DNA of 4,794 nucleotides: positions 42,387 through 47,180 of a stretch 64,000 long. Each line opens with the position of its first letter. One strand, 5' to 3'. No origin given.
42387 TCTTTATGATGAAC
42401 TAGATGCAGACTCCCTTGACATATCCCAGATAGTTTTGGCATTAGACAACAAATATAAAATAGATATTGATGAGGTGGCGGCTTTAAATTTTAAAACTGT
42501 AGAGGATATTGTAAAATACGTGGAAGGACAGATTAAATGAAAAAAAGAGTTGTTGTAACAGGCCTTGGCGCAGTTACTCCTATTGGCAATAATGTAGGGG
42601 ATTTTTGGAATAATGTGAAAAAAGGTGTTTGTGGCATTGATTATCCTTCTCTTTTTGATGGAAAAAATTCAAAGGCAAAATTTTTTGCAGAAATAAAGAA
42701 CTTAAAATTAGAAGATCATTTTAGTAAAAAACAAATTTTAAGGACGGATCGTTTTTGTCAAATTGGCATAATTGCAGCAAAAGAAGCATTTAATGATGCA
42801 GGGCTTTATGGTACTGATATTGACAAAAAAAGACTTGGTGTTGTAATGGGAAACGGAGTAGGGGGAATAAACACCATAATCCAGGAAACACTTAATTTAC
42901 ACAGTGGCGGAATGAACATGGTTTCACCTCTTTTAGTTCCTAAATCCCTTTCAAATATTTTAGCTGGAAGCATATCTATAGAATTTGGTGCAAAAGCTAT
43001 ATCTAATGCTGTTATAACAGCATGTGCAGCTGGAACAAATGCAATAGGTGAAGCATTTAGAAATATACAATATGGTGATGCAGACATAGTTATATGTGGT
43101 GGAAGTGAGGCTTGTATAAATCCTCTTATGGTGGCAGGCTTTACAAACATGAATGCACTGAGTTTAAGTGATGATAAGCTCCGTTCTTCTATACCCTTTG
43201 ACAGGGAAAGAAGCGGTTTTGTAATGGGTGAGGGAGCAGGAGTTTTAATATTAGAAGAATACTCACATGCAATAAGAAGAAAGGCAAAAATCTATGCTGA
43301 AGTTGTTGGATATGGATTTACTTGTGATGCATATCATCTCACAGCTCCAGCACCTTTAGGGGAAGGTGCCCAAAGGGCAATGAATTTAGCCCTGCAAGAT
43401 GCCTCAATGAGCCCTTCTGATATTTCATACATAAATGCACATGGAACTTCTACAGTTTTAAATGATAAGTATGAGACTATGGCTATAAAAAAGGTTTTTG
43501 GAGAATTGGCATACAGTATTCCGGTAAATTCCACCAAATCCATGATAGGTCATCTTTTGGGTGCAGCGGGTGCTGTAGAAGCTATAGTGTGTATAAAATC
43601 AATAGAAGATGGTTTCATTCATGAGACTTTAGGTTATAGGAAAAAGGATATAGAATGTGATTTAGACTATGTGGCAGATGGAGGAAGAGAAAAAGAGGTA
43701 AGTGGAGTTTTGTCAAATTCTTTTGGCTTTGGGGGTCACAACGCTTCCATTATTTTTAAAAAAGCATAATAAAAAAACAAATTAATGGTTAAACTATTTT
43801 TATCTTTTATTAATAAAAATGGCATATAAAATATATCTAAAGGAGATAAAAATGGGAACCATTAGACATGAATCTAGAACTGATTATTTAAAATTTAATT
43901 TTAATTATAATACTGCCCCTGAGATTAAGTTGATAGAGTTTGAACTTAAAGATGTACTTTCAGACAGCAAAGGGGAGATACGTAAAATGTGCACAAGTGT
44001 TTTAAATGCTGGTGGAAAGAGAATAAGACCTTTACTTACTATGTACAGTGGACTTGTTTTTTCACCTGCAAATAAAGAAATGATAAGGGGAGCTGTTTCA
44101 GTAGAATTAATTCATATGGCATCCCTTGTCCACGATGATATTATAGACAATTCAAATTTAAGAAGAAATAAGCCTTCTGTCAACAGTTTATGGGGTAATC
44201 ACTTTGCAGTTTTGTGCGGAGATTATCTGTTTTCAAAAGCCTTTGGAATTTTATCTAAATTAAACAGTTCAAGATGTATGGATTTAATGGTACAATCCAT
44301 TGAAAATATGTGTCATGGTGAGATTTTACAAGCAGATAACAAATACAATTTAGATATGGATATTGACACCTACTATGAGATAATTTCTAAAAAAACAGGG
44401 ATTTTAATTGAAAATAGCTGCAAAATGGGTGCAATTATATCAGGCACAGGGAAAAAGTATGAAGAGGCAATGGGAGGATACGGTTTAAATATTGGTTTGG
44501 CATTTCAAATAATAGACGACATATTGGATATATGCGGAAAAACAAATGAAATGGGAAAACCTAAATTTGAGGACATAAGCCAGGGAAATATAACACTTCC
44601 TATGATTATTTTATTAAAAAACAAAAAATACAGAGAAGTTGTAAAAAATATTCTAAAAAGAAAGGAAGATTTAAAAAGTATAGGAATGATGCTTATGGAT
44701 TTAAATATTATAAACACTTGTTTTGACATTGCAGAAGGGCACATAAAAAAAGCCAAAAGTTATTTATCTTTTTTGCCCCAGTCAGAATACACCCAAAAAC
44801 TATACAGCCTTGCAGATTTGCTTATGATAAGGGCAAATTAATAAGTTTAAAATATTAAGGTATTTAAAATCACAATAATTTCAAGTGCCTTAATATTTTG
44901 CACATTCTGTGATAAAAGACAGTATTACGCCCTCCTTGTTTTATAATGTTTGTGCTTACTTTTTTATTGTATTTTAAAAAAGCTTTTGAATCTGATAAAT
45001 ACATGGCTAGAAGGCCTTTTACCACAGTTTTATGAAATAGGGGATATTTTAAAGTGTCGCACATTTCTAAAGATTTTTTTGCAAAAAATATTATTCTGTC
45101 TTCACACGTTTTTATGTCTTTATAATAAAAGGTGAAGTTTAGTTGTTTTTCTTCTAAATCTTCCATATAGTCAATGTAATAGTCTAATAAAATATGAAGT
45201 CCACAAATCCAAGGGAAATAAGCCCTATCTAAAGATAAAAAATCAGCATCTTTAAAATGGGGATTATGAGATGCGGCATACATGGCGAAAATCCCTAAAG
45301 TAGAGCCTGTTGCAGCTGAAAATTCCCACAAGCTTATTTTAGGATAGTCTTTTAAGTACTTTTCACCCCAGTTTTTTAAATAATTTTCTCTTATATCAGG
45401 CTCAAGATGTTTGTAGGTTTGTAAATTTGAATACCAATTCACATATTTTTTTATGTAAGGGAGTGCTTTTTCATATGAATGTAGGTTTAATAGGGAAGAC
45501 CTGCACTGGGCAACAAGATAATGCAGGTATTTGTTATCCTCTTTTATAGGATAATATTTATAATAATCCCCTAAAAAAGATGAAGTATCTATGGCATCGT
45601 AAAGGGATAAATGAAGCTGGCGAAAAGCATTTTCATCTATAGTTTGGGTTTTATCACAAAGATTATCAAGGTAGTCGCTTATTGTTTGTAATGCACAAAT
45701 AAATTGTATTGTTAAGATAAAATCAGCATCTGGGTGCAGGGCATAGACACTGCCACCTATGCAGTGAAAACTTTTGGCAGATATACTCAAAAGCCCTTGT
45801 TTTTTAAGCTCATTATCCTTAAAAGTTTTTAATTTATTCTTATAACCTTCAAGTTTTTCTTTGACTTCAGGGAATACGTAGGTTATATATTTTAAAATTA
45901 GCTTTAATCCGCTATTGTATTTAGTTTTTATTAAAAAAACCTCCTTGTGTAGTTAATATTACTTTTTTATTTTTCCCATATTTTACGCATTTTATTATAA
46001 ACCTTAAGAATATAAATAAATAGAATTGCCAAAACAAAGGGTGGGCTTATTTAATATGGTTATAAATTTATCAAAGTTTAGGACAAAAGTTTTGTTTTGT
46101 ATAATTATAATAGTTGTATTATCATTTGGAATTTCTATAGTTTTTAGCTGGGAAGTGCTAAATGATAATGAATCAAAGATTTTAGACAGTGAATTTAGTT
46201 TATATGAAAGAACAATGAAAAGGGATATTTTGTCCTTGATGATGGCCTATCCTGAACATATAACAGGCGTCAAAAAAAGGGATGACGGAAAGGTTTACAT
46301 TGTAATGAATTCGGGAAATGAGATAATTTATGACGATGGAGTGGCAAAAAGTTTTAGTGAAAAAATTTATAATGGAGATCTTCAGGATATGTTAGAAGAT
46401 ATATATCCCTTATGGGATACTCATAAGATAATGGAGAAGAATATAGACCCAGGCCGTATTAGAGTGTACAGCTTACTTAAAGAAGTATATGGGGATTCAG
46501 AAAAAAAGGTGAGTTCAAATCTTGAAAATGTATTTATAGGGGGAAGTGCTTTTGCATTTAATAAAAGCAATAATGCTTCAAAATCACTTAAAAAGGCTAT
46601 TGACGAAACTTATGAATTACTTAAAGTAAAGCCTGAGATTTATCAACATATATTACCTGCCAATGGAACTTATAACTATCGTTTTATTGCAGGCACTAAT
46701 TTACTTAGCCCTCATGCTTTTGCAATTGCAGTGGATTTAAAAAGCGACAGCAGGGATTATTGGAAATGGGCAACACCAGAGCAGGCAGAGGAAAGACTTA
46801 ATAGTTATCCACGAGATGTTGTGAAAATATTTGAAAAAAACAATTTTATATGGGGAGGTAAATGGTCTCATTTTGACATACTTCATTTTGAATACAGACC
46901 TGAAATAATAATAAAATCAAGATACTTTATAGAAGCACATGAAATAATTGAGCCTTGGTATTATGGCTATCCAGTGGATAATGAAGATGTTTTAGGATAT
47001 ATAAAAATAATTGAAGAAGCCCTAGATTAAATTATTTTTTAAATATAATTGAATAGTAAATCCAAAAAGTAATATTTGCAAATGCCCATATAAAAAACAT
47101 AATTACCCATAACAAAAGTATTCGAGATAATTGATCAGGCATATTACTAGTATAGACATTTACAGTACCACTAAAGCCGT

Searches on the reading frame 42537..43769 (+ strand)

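Call 54: search_protein_families(library=pfam, proteins=[window:42537-43769:+], max_evalue=0.00001)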
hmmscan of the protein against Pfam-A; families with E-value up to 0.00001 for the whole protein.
window:42537-43769:+ (410 aa): 3 families
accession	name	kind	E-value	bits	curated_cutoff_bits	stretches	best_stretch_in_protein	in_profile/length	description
PF00109.32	ketoacyl-synt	-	3.5e-52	178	20.8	1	3-245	2-252/252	Beta-ketoacyl synthase, N-terminal domain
PF02801.28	Ketoacyl-synt_C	-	3.6e-38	130.6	20.8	1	253-367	1-118/119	Beta-ketoacyl synthase, C-terminal domain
PF00108.29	Thiolase_N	-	4.2e-06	26.8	26.4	0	148-215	70-137/260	Thiolase, N-terminal domain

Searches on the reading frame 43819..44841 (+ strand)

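Call 54: search_protein_families(library=pfam, proteins=[window:43819-44841:+], max_evalue=0.00001)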
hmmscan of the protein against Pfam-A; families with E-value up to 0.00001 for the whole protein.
window:43819-44841:+ (340 aa): 1 family
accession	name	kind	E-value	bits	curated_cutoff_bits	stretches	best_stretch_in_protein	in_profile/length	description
PF00348.22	polyprenyl_synt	-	3.4e-72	243.1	27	1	53-283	3-238/251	Polyprenyl synthetase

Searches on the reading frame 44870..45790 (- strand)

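Call 54: search_protein_families(library=pfam, proteins=[window:44870-45790:-], max_evalue=0.00001)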
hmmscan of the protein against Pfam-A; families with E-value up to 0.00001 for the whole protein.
window:44870-45790:- (306 aa): 1 family
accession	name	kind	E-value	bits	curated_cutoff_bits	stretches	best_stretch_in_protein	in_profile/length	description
PF10776.14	DUF2600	-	3.1e-109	365.3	25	1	2-301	29-328/328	Protein of unknown function (DUF2600)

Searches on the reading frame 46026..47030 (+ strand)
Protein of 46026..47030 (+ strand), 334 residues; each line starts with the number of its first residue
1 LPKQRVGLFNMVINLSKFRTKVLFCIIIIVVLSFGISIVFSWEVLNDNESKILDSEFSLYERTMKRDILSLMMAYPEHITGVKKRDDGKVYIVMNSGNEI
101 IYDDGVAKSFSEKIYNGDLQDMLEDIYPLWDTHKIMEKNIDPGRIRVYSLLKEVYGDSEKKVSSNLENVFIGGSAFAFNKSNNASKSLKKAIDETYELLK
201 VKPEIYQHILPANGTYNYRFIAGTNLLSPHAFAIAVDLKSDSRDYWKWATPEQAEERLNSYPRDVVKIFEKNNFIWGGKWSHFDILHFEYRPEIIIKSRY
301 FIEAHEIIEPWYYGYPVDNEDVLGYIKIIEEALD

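Call 54: search_protein_families(library=pfam, proteins=[window:46026-47030:+], max_evalue=0.00001)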
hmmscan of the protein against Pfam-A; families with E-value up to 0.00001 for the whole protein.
window:46026-47030:+ (334 aa): 1 family
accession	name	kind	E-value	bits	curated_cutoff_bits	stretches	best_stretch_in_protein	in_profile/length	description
PF13539.11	Peptidase_M15_4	-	2.3e-18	66.9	25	1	223-290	2-70/70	D-alanyl-D-alanine carboxypeptidase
